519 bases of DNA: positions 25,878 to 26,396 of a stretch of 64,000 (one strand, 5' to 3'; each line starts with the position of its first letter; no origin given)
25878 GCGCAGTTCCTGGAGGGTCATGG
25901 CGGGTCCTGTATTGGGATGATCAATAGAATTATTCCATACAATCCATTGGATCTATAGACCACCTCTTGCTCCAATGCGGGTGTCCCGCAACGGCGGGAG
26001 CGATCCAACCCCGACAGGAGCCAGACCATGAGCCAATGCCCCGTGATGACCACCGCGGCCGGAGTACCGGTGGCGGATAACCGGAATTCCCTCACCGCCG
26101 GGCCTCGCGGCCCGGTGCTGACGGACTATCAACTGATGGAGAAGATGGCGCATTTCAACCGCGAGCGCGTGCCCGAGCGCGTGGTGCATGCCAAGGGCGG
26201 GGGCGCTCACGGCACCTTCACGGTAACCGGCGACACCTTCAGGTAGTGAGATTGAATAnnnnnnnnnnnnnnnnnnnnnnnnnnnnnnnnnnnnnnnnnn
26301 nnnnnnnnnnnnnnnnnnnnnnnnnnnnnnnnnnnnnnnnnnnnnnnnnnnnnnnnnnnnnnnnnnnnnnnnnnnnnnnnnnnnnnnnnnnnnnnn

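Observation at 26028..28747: katG sits inside the remains of a monofunctional catalase gene and inherits its OxyR-side promoter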

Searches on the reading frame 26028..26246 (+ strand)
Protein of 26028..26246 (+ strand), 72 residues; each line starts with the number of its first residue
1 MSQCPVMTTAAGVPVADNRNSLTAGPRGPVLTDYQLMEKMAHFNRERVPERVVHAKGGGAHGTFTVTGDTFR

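Call 4: search_protein_families(library=pfam, proteins=[window:26028-26246:+], max_evalue=0.1)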
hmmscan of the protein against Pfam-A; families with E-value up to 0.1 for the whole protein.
window:26028-26246:+ (72 aa): 1 family
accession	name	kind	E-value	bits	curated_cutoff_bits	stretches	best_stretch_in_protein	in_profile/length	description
PF00199.24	Catalase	-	4.7e-24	85.6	25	1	8-70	1-64/383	Catalase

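Call 5: search_solved_structures(query=window:26028-26243:+, max_evalue=0.001, show_alignments=2)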
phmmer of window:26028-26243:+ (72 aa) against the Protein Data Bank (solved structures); distinct sequences matched with E-value up to 0.001: 94 (the best 60 are shown).
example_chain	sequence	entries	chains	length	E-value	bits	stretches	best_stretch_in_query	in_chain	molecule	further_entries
2j2m_A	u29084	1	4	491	7e-23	83.3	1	7-67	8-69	CATALASE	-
1si8_A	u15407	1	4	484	1.1e-22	82.7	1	7-67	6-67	Catalase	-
1h6n_A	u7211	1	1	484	4.1e-22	80.8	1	7-70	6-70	CATALASE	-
1e93_A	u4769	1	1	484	4.2e-22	80.8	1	7-70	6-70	CATALASE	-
1m85_A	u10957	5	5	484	4.2e-22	80.8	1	7-70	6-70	catalase | CATALASE COMPOUND II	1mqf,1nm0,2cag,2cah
1h7k_A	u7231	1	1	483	4.6e-22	80.7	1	7-70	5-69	CATALASE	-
4qol_A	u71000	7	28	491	8.5e-22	79.8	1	7-67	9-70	Catalase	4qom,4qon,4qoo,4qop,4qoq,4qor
1qwl_A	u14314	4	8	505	1.7e-21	78.9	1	7-70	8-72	KatA catalase | Catalase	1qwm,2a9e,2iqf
9nh3_A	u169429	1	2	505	1.8e-21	78.8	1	7-70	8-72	Catalase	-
4e37_A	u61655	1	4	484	2.4e-21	78.4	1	7-69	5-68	Catalase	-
3hb6_A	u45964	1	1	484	8.3e-21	76.7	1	7-70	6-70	Catalase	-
4cab_A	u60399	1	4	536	1.3e-20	76.1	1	5-69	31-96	CATALASE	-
3j7b_A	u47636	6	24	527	1.4e-20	76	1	5-70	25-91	Catalase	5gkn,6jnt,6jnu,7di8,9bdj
3nwl_A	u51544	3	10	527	1.5e-20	75.9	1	5-70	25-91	Catalase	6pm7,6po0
3re8_A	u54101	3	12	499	1.5e-20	75.9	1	5-70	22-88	Catalase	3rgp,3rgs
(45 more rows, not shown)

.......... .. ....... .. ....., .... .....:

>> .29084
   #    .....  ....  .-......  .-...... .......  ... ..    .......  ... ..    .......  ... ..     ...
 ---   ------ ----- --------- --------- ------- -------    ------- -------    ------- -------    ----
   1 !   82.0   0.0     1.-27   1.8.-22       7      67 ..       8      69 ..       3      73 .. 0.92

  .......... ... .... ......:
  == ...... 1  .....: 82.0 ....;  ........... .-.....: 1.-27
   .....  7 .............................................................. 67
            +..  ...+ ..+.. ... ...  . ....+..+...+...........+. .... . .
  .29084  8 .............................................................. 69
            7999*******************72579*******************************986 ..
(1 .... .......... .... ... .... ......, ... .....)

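Call 9: find_homologous_proteins(query=window:26028-26243:+)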
Query window:26028-26243:+ (72 aa): 786 proteins with E <= 0.001 among 787 candidates; the best 120 are listed.
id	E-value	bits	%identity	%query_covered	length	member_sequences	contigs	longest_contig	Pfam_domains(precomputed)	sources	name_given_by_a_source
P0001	1.5e-31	125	84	100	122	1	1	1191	PF00199.25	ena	-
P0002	1.5e-31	125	84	100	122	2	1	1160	PF00199.25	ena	-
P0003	1.6e-30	122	85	93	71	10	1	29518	PF00199.25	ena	-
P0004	1.8e-30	122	80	96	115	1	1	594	PF00199.25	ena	-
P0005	2.9e-30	121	84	96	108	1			PF00199.25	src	-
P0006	2.9e-30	121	81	100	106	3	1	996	PF00199.25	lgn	-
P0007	6.3e-30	120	78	100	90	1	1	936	PF00199.25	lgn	-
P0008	9.7e-30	119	79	100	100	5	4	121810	PF00199.25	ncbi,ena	-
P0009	3.2e-29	118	82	93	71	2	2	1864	PF00199.25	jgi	-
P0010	3.3e-29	118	81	93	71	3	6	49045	PF00199.25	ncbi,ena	-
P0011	3.3e-29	118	81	100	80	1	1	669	PF00199.25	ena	-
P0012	3.5e-29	117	75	100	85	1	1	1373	PF00199.25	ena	-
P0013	8.1e-29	116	87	92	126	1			PF00199.25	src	-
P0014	8.2e-29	116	89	86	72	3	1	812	PF00199.25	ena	-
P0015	1.3e-28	116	78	94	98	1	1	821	PF00199.25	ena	-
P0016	2.6e-28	115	75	100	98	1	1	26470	PF00199.25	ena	-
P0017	2.7e-28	115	77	100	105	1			PF00199.25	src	-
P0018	2.7e-28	115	81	92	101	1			PF00199.25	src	-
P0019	2.7e-28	115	81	100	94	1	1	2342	PF00199.25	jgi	-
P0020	4.2e-28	114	75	100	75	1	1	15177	PF00199.25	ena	-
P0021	4.5e-28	114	77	96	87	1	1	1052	PF00199.25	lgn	-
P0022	5.4e-28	114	78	100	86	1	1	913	PF00199.25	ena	-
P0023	6.1e-28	114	81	93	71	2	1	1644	PF00199.25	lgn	-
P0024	7.1e-28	113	79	96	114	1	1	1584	PF00199.25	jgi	-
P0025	1.4e-27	112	84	92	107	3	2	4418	PF00199.25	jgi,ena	-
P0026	1.4e-27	112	79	92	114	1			PF00199.25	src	-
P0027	1.4e-27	112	81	93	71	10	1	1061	PF00199.25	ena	-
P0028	1.5e-27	112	77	100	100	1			PF00199.25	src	-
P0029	2.0e-27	112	84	92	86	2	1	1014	PF00199.25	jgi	jgi:catalase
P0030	2.2e-27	112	84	92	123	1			PF00199.25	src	-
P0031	3.1e-27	111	74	100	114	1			PF00199.25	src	-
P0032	4.3e-27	111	71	100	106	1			PF00199.25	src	-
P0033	5.2e-27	111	74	100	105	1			PF00199.25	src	-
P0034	1.1e-26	110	79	92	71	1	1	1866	PF00199.25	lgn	-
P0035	1.4e-26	109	77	96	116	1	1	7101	PF00199.25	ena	-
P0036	1.5e-26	109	76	96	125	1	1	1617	PF00199.25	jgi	jgi:catalase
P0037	2.0e-26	109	84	86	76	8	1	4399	PF00199.25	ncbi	-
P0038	2.2e-26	109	78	88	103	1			PF00199.25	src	-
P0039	2.6e-26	108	78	92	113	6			PF00199.25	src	-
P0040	3.0e-26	108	79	92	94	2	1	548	PF00199.25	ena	-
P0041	3.1e-26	108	71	100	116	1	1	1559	PF00199.25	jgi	-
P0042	3.9e-26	108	80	89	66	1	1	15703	PF00199.25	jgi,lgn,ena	-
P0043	4.0e-26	108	73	100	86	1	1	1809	PF00199.25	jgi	jgi:catalase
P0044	4.5e-26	108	76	96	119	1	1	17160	PF00199.25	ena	-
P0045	5.4e-26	107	78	92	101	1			PF00199.25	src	-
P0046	6.2e-26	107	73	96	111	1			PF00199.25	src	-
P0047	6.6e-26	107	84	85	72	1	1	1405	PF00199.25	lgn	-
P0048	6.9e-26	107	77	90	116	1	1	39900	PF00199.25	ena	-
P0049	8.2e-26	107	76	92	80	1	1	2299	PF00199.25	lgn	-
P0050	8.2e-26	107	74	100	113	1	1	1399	PF00199.25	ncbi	-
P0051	8.9e-26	107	76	90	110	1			PF00199.25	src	-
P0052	9.8e-26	107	74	94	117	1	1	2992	PF00199.25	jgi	jgi:catalase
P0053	1.0e-25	107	77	90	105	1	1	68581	PF00199.25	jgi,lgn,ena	-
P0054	1.1e-25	106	73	96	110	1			PF00199.25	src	-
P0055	1.1e-25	106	74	96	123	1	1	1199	PF00199.25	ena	-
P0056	1.1e-25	106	71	100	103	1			PF00199.25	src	-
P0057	1.1e-25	106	71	96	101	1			PF00199.25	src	-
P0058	1.2e-25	106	73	97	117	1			PF00199.25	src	-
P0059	1.3e-25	106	71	100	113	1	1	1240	PF00199.25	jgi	jgi:catalase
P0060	1.6e-25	106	77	88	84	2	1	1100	PF00199.25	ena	-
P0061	1.8e-25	106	73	96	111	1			PF00199.25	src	-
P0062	1.9e-25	106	78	89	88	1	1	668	PF00199.25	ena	-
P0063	1.9e-25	106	78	88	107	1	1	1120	PF00199.25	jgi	jgi:catalase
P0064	1.9e-25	106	78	88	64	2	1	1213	PF00199.25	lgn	-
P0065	2.0e-25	106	72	97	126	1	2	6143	PF00199.25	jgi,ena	jgi:catalase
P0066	2.2e-25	105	75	92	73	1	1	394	PF00199.25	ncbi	-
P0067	2.3e-25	105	77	88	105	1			PF00199.25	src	-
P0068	2.5e-25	105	70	100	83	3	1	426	PF00199.25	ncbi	ncbi:MAG: catalase, partial [Nostoc sp.]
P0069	2.5e-25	105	80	88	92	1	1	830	PF00199.25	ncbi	-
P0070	2.7e-25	105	71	96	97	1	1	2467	PF00199.25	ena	-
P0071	2.7e-25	105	78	88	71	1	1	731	PF00199.25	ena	-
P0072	3.0e-25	105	74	94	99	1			PF00199.25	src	-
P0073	3.1e-25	105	78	92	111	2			PF00199.25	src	-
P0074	3.1e-25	105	78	88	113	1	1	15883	PF00199.25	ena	-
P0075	3.1e-25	105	77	88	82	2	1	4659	PF00199.25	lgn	-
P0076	3.6e-25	105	75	92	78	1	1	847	PF00199.25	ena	-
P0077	3.8e-25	105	68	100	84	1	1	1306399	PF00199.25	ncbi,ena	-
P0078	3.8e-25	105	74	96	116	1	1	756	PF00199.25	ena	-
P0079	3.9e-25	105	81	85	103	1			PF00199.25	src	-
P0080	3.9e-25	105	73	96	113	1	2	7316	PF00199.25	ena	-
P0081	4.4e-25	105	72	94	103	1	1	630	PF00199.25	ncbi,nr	ncbi:MAG: catalase, partial [Candidatus Kapabacteria bacterium]|nr:catalase [Candidatus Kapabacteria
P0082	4.5e-25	105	71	100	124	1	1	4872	PF00199.25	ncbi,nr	ncbi:MAG: catalase, partial [Caldilineaceae bacterium]|nr:catalase [Caldilineaceae bacterium]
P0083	4.5e-25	105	78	92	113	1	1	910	PF00199.25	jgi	jgi:catalase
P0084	4.5e-25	105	78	92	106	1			PF00199.25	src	-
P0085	5.1e-25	104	81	88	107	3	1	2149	PF00199.25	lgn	-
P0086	5.5e-25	104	70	100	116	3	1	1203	PF00199.25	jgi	jgi:catalase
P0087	5.7e-25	104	70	100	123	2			PF00199.25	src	-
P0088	5.8e-25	104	69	99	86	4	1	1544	PF00199.25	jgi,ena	-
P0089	5.9e-25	104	76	96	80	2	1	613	PF00199.25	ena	-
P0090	6.0e-25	104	83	86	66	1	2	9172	PF00199.25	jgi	jgi:catalase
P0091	6.6e-25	104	76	93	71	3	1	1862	PF00199.25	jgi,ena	jgi:catalase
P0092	6.6e-25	104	70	100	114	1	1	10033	PF00199.25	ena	-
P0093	6.9e-25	104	70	100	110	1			PF00199.25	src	-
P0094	7.2e-25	104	68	100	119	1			PF00199.25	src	-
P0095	8.4e-25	104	73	92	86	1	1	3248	PF00199.25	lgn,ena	-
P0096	8.4e-25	104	78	89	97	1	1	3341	PF00199.25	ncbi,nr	ncbi:MAG: catalase, partial [Gammaproteobacteria bacterium]|nr:catalase [Gammaproteobacteria bacteri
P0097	9.2e-25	104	70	100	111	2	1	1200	PF00199.25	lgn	-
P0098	9.4e-25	103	77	88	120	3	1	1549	PF00199.25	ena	-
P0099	9.6e-25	103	69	99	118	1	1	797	PF00199.25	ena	-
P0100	9.7e-25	103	76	90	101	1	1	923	PF00199.25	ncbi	-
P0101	9.7e-25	103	67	100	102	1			PF00199.25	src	-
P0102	9.8e-25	103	75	92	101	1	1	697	PF00199.25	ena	-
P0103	9.8e-25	103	74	93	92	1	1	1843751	PF00199.25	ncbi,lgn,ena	-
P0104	1.1e-24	103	74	93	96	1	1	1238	PF00199.25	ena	-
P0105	1.2e-24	103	73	92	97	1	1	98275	PF00199.25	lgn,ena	-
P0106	1.2e-24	103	77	85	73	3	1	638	PF00199.25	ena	-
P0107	1.3e-24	103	78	93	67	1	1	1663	PF00199.25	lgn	-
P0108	1.5e-24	103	70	96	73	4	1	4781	PF00199.25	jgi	-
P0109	1.5e-24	103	69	96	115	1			PF00199.25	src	-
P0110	1.6e-24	103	68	100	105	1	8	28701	PF00199.25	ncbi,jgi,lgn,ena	-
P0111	1.6e-24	103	70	96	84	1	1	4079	PF00199.25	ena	-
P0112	1.7e-24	103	73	92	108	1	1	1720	PF00199.25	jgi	jgi:catalase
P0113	1.7e-24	103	75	92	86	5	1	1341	PF00199.25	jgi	jgi:catalase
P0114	1.9e-24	103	67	100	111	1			PF00199.25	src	-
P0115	1.9e-24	103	70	94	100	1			PF00199.25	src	-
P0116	2.0e-24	102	77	88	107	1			PF00199.25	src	-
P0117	2.0e-24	102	72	92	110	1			PF00199.25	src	-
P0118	2.1e-24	102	75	88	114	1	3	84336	PF00199.25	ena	-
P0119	2.2e-24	102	73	92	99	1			PF00199.25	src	-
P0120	2.3e-24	102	77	88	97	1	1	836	PF00199.25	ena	-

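Call 11: find_encoding_contigs(protein=P0010, flank=6000, max_places=6)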
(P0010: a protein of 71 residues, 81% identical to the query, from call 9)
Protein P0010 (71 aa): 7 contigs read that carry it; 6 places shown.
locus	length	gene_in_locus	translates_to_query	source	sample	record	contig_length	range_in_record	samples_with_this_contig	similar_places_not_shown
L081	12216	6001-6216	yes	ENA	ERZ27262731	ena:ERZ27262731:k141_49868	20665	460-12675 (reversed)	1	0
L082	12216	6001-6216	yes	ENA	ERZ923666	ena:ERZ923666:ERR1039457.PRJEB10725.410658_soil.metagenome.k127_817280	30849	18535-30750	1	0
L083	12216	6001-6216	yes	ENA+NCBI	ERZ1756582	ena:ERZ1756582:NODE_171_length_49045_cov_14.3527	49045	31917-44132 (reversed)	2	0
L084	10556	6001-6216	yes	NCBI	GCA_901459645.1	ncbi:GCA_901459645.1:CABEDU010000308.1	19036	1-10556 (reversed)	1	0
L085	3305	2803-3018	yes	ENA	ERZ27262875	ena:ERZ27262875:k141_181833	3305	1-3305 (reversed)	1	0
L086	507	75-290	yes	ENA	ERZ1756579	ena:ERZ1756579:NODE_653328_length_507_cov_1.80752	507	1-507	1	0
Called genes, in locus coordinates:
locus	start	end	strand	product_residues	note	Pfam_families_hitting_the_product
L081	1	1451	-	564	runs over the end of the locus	PF02776:TPP_enzyme_N, PF00205:TPP_enzyme_M, PF02775:TPP_enzyme_C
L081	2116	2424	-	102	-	PF00462:Glutaredoxin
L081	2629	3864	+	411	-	PF00999:Na_H_Exchanger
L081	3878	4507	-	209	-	PF13489:Methyltransf_23 (weak), PF13847:Methyltransf_31, PF01209:Ubie_methyltran, PF08241:Methyltransf_11, PF13649:Methyltransf_25, PF08242:Methyltransf_12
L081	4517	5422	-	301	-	PF00126:HTH_1, PF03466:LysR_substrate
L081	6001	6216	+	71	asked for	PF00199:Catalase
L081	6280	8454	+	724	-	PF00141:peroxidase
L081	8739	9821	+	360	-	PF00199:Catalase, PF06628:Catalase-rel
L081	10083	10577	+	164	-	PF00210:Ferritin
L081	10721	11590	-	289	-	PF01040:UbiA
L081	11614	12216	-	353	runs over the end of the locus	?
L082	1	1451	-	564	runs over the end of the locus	PF02776:TPP_enzyme_N, PF00205:TPP_enzyme_M, PF02775:TPP_enzyme_C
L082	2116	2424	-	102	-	PF00462:Glutaredoxin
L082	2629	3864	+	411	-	PF00999:Na_H_Exchanger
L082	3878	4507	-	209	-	PF13489:Methyltransf_23 (weak), PF13847:Methyltransf_31, PF01209:Ubie_methyltran, PF08241:Methyltransf_11, PF13649:Methyltransf_25, PF08242:Methyltransf_12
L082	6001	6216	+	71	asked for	PF00199:Catalase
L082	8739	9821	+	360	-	PF00199:Catalase, PF06628:Catalase-rel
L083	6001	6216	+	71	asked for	PF00199:Catalase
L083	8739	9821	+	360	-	PF00199:Catalase, PF06628:Catalase-rel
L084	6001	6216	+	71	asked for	PF00199:Catalase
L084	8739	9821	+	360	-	PF00199:Catalase, PF06628:Catalase-rel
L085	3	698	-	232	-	?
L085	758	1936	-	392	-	PF13433:Peripla_BP_5 (weak), PF13458:Peripla_BP_6, PF01094:ANF_receptor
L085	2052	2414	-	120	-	PF00034:Cytochrom_C (weak)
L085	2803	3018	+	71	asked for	PF00199:Catalase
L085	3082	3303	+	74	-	?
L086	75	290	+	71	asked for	PF00199:Catalase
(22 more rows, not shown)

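Call 12: find_encoding_contigs(protein=P0003, flank=6000, max_places=4)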
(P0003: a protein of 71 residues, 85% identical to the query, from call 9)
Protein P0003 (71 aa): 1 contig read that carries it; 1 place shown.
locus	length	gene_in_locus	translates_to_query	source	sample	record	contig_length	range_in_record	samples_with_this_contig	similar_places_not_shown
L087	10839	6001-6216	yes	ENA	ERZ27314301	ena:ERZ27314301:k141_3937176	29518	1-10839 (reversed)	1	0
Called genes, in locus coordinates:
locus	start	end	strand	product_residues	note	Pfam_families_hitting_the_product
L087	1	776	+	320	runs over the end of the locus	PF10017:Methyltransf_33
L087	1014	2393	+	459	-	PF07992:Pyr_redox_2, PF13450:NAD_binding_8 (faint), PF13738:Pyr_redox_3 (weak), PF00070:Pyr_redox, PF02852:Pyr_redox_dim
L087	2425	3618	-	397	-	PF03781:FGE-sulfatase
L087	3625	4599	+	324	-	PF00534:Glycos_transf_1, PF13692:Glyco_trans_1_4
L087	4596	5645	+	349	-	PF00586:AIRS, PF02769:AIRS_C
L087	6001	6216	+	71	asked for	PF00199:Catalase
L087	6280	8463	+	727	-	PF00141:peroxidase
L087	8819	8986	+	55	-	PF00199:Catalase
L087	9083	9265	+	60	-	PF06628:Catalase-rel (weak)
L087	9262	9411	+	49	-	-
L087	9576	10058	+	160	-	PF00210:Ferritin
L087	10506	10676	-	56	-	PF05724:TPMT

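Call 25: find_encoding_contigs(protein=P0037, flank=6000, max_places=4)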
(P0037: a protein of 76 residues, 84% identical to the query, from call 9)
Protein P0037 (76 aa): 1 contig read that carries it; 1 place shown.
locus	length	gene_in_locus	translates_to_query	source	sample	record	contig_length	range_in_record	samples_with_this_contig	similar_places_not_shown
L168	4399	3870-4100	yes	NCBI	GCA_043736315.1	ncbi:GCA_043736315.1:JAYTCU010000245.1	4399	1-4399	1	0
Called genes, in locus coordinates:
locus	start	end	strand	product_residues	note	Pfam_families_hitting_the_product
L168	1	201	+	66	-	?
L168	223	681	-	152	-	PF19315:MC_hydratase (weak), PF01575:MaoC_dehydratas, PF13452:FAS1_DH_region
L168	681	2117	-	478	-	PF00171:Aldedh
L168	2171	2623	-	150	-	PF13279:4HBT_2, PF03061:4HBT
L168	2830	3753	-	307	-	PF00126:HTH_1, PF03466:LysR_substrate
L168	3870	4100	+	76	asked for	PF00199:Catalase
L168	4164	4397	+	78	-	?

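Call 26: find_encoding_contigs(protein=P0106, flank=6000, max_places=3)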
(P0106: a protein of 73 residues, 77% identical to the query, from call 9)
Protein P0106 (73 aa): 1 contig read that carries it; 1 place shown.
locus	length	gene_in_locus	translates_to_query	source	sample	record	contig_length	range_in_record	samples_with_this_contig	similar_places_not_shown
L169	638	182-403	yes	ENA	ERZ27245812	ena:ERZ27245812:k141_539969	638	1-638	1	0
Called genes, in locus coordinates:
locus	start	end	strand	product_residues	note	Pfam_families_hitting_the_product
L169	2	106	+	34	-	?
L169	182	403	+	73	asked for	PF00199:Catalase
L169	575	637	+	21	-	?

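Call 27: find_encoding_contigs(protein=P0091, flank=6000, max_places=3)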
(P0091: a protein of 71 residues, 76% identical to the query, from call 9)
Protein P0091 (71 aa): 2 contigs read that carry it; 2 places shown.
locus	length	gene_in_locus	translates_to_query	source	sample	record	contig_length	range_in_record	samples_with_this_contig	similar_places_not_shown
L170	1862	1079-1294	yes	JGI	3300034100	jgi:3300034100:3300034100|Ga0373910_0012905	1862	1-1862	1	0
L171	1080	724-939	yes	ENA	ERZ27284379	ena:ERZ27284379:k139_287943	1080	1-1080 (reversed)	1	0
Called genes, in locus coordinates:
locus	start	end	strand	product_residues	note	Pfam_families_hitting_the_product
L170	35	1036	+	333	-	PF02754:CCG (weak)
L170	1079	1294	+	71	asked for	PF00199:Catalase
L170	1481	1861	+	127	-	?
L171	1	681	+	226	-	?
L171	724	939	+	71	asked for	PF00199:Catalase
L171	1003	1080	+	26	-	?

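Call 28: find_encoding_contigs(protein=P0027, flank=6000, max_places=3)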
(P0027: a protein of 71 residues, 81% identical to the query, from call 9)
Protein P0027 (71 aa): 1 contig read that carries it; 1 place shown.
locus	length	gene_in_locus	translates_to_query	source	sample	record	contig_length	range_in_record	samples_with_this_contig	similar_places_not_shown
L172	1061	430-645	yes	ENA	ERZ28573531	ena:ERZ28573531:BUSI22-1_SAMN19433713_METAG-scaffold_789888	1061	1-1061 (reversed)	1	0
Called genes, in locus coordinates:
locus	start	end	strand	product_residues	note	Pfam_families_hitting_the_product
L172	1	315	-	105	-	?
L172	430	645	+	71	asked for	PF00199:Catalase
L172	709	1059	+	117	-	?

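Call 48: find_encoding_contigs(protein=P0014, flank=6000, max_places=3)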
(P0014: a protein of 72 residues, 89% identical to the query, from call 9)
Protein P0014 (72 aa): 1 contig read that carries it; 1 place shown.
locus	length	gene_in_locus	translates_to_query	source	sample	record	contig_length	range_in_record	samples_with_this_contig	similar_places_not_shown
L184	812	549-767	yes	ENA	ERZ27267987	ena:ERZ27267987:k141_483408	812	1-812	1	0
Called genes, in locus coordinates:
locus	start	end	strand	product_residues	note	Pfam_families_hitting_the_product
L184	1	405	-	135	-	?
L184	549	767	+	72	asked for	PF00199:Catalase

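Call 49: find_encoding_contigs(protein=P0047, flank=6000, max_places=3)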
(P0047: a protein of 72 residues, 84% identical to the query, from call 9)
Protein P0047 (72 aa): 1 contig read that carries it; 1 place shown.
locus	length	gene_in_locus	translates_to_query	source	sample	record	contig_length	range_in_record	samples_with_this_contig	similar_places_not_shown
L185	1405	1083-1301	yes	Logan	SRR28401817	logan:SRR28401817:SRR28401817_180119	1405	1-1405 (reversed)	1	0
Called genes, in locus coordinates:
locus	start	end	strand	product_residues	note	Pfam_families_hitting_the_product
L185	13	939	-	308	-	PF00126:HTH_1, PF03466:LysR_substrate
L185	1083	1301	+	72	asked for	PF00199:Catalase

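Call 61: find_encoding_contigs(protein=P0103, flank=5000, max_places=2)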
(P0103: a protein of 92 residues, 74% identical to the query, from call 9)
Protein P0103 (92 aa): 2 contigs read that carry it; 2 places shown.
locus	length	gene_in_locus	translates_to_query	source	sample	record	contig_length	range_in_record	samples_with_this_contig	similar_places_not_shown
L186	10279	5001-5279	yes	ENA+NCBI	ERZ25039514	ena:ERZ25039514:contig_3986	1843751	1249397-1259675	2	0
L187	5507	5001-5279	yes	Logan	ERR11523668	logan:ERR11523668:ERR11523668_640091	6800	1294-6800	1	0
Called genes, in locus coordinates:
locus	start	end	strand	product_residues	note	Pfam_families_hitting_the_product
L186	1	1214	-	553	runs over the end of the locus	-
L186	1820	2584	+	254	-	PF00491:Arginase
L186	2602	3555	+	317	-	PF13509:S1_2, PF17783:WHD_CvfB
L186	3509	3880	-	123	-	PF09838:DUF2065 (faint)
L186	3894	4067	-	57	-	-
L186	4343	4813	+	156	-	PF01475:FUR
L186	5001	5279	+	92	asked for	PF00199:Catalase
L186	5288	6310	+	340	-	PF00199:Catalase, PF14236:DruA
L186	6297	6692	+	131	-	PF13005:zf-IS66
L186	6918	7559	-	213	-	PF04263:TPK_catalytic, PF04265:TPK_B1_binding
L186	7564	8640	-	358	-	PF00005:ABC_tran, PF08402:TOBE_2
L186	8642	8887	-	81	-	-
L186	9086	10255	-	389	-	PF00528:BPD_transp_1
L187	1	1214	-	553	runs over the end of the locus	-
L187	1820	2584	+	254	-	PF00491:Arginase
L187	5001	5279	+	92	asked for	PF00199:Catalase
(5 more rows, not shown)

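Call 62: find_encoding_contigs(protein=P0020, flank=5000, max_places=2)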
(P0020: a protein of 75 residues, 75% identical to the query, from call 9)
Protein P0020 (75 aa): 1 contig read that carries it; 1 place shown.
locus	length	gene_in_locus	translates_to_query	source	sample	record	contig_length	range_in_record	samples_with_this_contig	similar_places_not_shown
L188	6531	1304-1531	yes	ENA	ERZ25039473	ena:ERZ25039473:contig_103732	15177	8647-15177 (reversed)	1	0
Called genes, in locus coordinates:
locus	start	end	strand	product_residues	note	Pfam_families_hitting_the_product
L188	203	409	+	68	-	PF08240:ADH_N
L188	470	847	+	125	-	-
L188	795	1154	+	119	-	PF00107:ADH_zinc_N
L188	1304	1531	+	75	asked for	PF00199:Catalase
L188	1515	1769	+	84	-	PF00199:Catalase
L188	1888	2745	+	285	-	PF00199:Catalase, PF06628:Catalase-rel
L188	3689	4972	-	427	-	-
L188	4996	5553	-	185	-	PF04564:U-box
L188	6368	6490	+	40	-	-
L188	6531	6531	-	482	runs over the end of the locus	PF02321:OEP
